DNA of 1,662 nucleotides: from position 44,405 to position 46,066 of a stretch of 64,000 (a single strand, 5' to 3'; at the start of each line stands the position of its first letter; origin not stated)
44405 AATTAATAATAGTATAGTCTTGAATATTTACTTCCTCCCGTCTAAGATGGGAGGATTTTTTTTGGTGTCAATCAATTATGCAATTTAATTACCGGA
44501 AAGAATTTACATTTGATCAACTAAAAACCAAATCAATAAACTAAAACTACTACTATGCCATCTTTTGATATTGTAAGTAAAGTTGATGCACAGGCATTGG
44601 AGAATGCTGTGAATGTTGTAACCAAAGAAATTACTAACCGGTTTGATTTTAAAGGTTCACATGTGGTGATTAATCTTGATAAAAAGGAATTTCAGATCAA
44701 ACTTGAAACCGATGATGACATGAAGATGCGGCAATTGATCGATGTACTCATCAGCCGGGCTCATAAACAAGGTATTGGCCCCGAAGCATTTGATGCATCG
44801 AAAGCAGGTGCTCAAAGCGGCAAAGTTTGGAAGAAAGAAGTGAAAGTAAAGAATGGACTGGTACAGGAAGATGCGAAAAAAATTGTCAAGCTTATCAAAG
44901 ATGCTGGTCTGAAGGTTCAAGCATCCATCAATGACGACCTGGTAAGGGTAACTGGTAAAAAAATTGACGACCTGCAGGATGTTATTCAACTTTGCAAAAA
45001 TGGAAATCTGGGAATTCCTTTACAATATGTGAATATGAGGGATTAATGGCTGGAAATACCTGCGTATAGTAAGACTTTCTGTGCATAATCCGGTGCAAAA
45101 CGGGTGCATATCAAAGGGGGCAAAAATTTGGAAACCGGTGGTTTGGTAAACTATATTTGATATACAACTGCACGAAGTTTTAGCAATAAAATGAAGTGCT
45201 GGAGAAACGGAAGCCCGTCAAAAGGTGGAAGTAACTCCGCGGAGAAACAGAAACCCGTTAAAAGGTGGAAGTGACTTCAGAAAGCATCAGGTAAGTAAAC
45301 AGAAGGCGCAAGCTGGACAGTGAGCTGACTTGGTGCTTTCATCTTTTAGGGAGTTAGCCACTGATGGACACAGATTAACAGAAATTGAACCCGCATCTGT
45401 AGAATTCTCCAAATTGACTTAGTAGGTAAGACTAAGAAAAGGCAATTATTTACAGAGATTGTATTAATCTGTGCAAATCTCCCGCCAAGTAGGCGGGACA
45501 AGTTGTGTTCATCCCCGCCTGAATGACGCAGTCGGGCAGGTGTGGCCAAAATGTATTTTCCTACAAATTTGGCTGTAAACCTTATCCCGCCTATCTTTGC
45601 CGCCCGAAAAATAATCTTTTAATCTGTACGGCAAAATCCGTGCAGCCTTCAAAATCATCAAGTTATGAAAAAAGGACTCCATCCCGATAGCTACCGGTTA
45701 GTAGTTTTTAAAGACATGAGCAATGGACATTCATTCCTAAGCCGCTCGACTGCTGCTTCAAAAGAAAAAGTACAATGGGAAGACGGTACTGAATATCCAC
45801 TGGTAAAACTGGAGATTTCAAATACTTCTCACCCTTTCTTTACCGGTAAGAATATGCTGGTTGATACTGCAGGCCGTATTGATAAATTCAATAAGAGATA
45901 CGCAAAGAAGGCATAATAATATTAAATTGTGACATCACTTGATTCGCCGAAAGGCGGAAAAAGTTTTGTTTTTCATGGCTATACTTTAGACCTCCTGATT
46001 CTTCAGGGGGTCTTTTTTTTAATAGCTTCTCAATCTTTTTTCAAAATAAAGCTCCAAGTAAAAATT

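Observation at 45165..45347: Candidate new ncRNA built from three tandem double-T-loop (tRNA-elbow-clamp-like) modules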

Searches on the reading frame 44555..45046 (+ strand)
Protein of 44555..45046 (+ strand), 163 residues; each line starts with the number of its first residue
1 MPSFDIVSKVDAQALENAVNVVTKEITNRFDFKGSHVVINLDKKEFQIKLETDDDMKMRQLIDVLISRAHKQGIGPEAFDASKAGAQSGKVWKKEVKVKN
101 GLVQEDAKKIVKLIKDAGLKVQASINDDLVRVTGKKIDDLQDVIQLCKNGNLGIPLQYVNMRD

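Call 12: find_encoding_contigs(protein=window:44555-45046:+, flank=3000, max_places=10)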
Protein window:44555-45046:+ (163 aa): 4 contigs read that carry it; 3 places shown.
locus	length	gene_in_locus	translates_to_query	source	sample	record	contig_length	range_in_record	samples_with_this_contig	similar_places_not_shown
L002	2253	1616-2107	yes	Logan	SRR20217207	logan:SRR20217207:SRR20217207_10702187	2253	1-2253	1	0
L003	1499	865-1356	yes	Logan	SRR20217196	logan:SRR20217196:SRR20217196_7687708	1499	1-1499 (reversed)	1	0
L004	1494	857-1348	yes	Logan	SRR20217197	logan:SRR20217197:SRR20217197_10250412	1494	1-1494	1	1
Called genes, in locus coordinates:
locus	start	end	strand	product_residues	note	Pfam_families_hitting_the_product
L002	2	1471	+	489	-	?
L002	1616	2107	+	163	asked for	PF04461:YajQ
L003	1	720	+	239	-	?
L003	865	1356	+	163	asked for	PF04461:YajQ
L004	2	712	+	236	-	?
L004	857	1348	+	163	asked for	PF04461:YajQ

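Call 25: find_homologous_proteins(query=window:44555-45043:+, max_evalue=1e-30)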
Query window:44555-45043:+ (163 aa): 7473 proteins with E <= 1e-30 among 8000 candidates; the best 120 are listed.
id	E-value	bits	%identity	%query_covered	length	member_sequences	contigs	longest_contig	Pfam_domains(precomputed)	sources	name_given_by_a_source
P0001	2.4e-97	341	100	100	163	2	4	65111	PF04461.19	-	-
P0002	2.6e-95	334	98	100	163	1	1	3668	PF04461.19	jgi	jgi:cyclic-di-GMP-binding protein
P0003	2.2e-94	331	96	100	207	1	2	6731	PF04461.19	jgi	jgi:cyclic-di-GMP-binding protein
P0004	3.5e-94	331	96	100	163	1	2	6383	PF04461.19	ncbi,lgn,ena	-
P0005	5.6e-94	330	96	100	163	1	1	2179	PF04461.19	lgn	-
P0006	6.0e-94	330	96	100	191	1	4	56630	PF04461.19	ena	-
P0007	5.3e-93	327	95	100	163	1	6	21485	PF04461.19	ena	-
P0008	6.0e-93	327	96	100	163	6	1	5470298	PF04461.19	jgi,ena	jgi:cyclic-di-GMP-binding protein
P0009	6.2e-93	327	95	100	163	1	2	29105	PF04461.19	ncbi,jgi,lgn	jgi:cyclic-di-GMP-binding protein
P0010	7.9e-93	326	94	100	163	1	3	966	PF04461.19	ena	-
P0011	1.2e-92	326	94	100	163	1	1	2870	PF04461.19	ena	-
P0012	1.4e-92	325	94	100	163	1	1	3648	PF04461.19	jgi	jgi:cyclic-di-GMP-binding protein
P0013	1.5e-92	325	95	100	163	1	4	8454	PF04461.19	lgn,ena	-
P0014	7.4e-92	323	93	100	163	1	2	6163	PF04461.19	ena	-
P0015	7.9e-92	323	94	100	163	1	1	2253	PF04461.19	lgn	-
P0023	4.4e-91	321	94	100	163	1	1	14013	PF04461.19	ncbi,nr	ncbi:MAG: YajQ family cyclic di-GMP-binding protein [Ferruginibacter sp.]|nr:YajQ family cyclic di-G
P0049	1.0e-89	316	92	100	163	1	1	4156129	PF04461.19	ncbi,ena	-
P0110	2.2e-88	312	90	100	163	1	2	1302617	PF04461.19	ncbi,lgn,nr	ncbi:YajQ family cyclic di-GMP-binding protein [Chitinophagaceae bacterium IBVUCB2]|nr:YajQ family c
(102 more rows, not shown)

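Call 27: find_encoding_contigs(protein=P0110, flank=2500, max_places=3)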
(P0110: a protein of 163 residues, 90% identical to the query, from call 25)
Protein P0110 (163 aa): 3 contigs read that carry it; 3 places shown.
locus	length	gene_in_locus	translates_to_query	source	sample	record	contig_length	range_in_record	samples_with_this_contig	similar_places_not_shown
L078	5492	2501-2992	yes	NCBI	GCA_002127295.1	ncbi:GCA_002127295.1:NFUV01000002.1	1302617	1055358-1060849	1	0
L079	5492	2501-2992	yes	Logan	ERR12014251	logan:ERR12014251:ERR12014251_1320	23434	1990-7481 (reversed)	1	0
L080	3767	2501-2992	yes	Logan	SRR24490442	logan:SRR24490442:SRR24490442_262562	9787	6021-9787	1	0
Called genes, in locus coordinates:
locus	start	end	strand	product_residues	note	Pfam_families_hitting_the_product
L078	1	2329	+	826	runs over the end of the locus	PF17210:SdrD_B (weak), PF22904:NOMO1-like_2nd (weak), PF13620:CarboxypepD_reg, PF13715:CarbopepD_reg_2, PF07715:Plug (faint), PF00593:TonB_dep_Rec_b-barrel, PF14905:OMP_b-brl_3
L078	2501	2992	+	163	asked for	PF04461:YajQ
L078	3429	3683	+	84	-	PF01197:Ribosomal_L31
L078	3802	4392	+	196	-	PF14321:DUF4382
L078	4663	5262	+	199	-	-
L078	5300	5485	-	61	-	-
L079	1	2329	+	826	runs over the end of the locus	PF17210:SdrD_B (weak), PF22904:NOMO1-like_2nd (weak), PF13620:CarboxypepD_reg, PF13715:CarbopepD_reg_2, PF07715:Plug (faint), PF00593:TonB_dep_Rec_b-barrel, PF14905:OMP_b-brl_3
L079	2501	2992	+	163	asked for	PF04461:YajQ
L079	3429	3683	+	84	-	PF01197:Ribosomal_L31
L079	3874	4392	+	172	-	PF14321:DUF4382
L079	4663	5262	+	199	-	-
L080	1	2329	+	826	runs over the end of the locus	PF17210:SdrD_B (weak), PF22904:NOMO1-like_2nd (weak), PF13620:CarboxypepD_reg, PF13715:CarbopepD_reg_2, PF07715:Plug (faint), PF00593:TonB_dep_Rec_b-barrel, PF14905:OMP_b-brl_3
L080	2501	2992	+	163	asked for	PF04461:YajQ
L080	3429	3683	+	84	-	PF01197:Ribosomal_L31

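Call 28: find_encoding_contigs(protein=P0049, flank=2500, max_places=3)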
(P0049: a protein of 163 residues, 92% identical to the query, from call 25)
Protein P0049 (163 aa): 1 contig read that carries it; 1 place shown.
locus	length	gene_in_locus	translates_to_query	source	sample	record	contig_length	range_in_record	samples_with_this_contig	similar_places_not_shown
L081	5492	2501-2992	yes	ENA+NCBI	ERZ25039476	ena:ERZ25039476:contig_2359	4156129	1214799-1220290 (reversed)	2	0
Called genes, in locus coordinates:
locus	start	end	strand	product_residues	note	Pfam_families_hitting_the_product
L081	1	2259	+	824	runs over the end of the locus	PF13620:CarboxypepD_reg, PF13715:CarbopepD_reg_2 (weak), PF17210:SdrD_B (weak), PF07715:Plug (weak), PF14905:OMP_b-brl_3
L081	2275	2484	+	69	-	-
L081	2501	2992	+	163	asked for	PF04461:YajQ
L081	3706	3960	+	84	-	PF01197:Ribosomal_L31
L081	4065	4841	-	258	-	-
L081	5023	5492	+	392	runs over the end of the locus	PF13562:NTP_transf_4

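Call 29: find_encoding_contigs(protein=P0008, flank=2500, max_places=3)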
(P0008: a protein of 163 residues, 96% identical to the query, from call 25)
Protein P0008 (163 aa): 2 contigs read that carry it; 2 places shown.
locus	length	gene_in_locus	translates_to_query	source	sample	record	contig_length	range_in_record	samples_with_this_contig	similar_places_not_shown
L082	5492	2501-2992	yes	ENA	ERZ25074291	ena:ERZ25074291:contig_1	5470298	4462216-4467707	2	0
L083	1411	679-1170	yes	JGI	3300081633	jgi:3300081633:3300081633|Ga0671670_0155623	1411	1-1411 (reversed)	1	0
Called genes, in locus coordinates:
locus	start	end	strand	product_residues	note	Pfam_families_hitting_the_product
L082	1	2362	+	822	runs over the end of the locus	PF13620:CarboxypepD_reg, PF17210:SdrD_B (weak), PF00593:TonB_dep_Rec_b-barrel, PF14905:OMP_b-brl_3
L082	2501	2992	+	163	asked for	PF04461:YajQ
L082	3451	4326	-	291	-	PF02678:Pirin, PF05726:Pirin_C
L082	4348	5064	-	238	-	PF02678:Pirin, PF17954:Pirin_C_2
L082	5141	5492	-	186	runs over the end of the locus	PF02525:Flavodoxin_2, PF03358:FMN_red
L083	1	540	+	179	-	?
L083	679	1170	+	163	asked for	PF04461:YajQ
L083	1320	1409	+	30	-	?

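Call 30: find_encoding_contigs(protein=P0023, flank=2500, max_places=3)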
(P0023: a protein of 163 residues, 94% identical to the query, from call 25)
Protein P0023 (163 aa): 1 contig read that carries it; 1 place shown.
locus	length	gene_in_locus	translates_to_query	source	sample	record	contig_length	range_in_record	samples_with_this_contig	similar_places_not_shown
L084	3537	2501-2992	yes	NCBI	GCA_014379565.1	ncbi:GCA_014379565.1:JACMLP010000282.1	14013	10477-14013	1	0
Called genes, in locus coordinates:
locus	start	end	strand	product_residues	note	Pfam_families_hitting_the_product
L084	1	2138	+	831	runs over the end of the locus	PF13620:CarboxypepD_reg, PF17210:SdrD_B, PF13715:CarbopepD_reg_2 (weak), PF00593:TonB_dep_Rec_b-barrel, PF14905:OMP_b-brl_3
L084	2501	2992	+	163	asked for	PF04461:YajQ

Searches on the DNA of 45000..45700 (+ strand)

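Call 4: search_rna_families(source=window, start=45000, end=45700, threshold=evalue, max_evalue=10, show_alignments=4)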
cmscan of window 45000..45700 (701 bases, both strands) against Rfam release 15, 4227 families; matches with E-value up to 10: 5.
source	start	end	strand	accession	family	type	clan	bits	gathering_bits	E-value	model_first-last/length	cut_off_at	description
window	45453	45497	-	RF02750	ES003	Gene; sRNA;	-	22.1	37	0.064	1-53/53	no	ES003 sRNA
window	45000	45074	+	RF01694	Bacteroides-1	Gene; sRNA;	-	18.6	43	1.8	1-82/82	no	Bacteroides-1 RNA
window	45494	45521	-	RF00189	SNORD95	Gene; snRNA; snoRNA; CD-box;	-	16.8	55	0.79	1-68/68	no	Small nucleolar RNA SNORD95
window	45407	45525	-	RF00096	U8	Gene; snRNA; snoRNA; CD-box;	-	13.5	41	9.4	1-135/135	no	U8 small nucleolar RNA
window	45544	45589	-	RF01309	sR60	Gene; snRNA; snoRNA; CD-box;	CL00132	12.6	50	6.8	1-55/55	no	Small nucleolar RNA sR60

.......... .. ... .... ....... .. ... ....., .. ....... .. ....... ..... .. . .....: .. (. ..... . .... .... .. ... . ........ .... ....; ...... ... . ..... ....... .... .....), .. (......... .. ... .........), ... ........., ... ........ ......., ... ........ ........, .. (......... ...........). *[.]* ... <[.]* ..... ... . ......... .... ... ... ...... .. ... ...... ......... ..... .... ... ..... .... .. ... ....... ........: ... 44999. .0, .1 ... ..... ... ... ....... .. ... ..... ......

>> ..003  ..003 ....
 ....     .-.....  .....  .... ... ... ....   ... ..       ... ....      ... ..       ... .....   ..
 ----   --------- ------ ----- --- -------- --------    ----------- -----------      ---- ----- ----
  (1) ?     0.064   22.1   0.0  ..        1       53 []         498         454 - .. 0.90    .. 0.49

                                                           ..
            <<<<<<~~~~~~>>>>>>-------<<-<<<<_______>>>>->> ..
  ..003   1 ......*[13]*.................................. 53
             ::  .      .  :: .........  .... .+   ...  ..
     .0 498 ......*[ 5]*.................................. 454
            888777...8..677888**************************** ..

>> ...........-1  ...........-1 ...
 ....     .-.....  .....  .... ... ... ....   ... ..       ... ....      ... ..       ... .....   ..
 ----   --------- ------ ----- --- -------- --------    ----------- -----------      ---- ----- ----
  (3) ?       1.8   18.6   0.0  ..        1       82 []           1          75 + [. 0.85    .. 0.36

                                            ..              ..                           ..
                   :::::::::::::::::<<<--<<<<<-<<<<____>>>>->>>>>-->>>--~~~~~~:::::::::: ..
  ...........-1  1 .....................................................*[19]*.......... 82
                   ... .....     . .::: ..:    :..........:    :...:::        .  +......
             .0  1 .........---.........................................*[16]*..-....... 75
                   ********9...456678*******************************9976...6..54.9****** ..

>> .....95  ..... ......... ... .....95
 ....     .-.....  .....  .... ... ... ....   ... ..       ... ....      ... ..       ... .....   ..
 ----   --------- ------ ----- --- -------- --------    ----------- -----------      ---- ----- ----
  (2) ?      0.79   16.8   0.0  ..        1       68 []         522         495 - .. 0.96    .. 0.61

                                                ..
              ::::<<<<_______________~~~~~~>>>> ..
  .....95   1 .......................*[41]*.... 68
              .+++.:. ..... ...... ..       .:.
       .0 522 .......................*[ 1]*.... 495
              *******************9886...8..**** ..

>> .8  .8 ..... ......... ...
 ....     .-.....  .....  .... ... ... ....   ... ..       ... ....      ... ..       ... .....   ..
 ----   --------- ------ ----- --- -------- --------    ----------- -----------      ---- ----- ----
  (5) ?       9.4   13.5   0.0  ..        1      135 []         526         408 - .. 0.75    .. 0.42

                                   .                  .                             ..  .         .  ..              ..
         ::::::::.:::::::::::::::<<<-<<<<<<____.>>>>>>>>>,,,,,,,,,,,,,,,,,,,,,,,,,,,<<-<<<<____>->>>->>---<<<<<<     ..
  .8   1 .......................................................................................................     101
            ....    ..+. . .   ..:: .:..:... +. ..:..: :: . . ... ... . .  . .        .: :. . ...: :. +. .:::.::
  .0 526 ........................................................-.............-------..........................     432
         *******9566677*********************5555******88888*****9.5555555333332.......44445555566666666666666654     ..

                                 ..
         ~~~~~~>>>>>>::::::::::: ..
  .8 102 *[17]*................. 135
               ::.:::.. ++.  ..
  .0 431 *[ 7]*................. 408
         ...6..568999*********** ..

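Call 59: build_rna_model(alignment_id=A3, structure=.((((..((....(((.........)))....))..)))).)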
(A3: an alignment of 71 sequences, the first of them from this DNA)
Model R1 built from alignment A3 (71 sequences, 41 columns); structure: as given.
model positions 40; base pairs 9; branch points 0; effective number of sequences 71; information 1.207 bits per position. Calibrated on 0.2 Mb of random sequence (short: E-values are rough).
structure used (alignment columns):
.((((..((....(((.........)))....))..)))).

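Call 60: search_with_rna_model(model_id=R1, sources=[window, L005, L006, L007, L008, L011, L015, L016, L017, L019, L020, L021, L022, L023, L029, L030, L031, L033, L034, L035, L037, L039, L040, L041, L042, L043, L044, L046, L047, L050, L051, L055, L057, L058, L060, L063, L065, L067, L068, L074, L075, L085, L086, L087, L095, L096, L098, L100, L101, L102, L103, L106, L111, L126, L132, L133, L136, L081, L082, L089, L094], max_evalue=1)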
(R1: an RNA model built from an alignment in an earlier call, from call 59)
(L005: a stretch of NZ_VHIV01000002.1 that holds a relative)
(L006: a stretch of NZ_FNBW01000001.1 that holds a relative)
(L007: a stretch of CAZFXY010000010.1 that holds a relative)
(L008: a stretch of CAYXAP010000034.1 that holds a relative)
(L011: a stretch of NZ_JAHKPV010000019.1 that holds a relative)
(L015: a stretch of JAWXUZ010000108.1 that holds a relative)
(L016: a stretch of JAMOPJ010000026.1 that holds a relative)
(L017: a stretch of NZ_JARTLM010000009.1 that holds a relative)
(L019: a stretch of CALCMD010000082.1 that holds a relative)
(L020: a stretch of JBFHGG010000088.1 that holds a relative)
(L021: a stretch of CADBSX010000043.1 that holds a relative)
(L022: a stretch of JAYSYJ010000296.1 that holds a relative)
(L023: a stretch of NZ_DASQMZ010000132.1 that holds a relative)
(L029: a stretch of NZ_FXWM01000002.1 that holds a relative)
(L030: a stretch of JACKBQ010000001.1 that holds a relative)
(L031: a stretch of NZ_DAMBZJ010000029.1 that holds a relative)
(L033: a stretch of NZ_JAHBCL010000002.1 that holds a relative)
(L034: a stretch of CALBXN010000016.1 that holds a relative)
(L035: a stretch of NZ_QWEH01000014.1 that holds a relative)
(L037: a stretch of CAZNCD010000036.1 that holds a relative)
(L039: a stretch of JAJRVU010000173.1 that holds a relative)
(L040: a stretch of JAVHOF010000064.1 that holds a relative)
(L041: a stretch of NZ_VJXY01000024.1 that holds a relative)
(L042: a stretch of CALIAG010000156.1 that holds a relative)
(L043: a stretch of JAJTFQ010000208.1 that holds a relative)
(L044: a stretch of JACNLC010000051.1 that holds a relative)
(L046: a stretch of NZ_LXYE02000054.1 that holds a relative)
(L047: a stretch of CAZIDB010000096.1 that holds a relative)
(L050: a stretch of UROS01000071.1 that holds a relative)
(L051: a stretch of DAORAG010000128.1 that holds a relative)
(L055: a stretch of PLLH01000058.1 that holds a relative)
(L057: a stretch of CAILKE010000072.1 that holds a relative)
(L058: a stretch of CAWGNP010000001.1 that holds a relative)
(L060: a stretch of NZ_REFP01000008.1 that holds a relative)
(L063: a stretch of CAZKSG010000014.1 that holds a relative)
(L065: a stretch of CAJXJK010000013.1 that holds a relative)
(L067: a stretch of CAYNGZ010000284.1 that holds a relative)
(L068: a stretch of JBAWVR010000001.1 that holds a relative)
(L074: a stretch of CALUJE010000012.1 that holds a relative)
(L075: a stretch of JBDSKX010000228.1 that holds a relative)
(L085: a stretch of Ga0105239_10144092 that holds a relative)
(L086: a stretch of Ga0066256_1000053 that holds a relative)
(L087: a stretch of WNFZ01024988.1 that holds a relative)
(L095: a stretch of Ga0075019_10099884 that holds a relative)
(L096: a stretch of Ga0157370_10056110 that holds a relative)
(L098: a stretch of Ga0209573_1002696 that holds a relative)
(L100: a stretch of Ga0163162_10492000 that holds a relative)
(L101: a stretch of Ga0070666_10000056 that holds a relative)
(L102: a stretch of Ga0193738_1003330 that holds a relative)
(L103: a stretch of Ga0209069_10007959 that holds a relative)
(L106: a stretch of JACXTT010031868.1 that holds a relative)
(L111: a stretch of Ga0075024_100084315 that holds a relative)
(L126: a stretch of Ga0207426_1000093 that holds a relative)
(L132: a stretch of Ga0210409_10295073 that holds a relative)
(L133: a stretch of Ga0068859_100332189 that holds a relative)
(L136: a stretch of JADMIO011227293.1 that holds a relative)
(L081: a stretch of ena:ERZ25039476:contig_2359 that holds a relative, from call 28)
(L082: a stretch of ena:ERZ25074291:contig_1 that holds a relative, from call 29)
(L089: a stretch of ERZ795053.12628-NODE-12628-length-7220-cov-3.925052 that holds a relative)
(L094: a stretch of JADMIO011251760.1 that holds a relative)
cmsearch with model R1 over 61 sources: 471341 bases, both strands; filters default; matches with E-value up to 1: 25.
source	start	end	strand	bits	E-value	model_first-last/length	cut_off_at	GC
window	45200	45239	+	62.6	2.1e-13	1-40/40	no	0.52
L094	3628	3667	-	61.3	4.9e-13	1-40/40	no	0.45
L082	3147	3186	+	57.9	4.1e-12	1-40/40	no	0.5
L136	3002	3041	+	56.8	7.7e-12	1-40/40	no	0.5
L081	3151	3190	+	56.1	1.2e-11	1-40/40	no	0.52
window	45240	45279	+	56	1.3e-11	1-40/40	no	0.45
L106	841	880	+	52.6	1.1e-10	1-40/40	no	0.55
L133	82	121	-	52.6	1.1e-10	1-40/40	no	0.45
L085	2004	2043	-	50.6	3.6e-10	1-40/40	no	0.32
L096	3059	3098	+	50.5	3.8e-10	1-40/40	no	0.4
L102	2778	2817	-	44.6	1.6e-08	1-40/40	no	0.43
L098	3435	3474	-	43.3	3.3e-08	1-40/40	no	0.35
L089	5695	5734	-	40.9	1.5e-07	1-40/40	no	0.43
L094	3668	3706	-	38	9.1e-07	1-40/40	no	0.44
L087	4165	4204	-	38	9.4e-07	1-40/40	no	0.4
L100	954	992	-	37.4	1.4e-06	1-40/40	no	0.36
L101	14383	14422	+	36.2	2.8e-06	1-40/40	no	0.28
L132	361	399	-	36.2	2.9e-06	1-40/40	no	0.38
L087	4124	4163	-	35.4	4.7e-06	1-40/40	no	0.43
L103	3077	3115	+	33.1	1.9e-05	1-40/40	no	0.33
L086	11216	11255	-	31.5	5.1e-05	1-40/40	no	0.43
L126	3433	3472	-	29.4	0.00019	1-40/40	no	0.45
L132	1034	1074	-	28.2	0.00039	1-40/40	no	0.46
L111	635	674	-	20.3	0.053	1-40/40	no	0.35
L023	2252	2312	+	19.9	0.07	1-40/40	no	0.54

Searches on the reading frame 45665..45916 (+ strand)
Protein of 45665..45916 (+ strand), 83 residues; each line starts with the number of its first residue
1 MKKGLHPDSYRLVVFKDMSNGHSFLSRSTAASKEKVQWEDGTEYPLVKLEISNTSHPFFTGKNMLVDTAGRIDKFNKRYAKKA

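Call 11: find_encoding_contigs(protein=window:45665-45916:+, flank=3000, max_places=10)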
Protein window:45665-45916:+ (83 aa): 1 contig read that carries it; 1 place shown.
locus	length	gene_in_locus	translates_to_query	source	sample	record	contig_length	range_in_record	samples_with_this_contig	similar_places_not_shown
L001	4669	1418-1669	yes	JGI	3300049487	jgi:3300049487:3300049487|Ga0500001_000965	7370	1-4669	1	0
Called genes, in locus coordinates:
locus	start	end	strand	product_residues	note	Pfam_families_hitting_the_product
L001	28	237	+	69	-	-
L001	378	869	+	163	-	PF04461:YajQ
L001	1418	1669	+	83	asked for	PF01197:Ribosomal_L31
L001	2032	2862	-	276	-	PF05235:CHAD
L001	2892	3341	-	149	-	PF01243:PNPOx_N (weak), PF12900:Pyridox_ox_2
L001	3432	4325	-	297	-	-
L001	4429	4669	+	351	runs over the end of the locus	PF12412:DUF3667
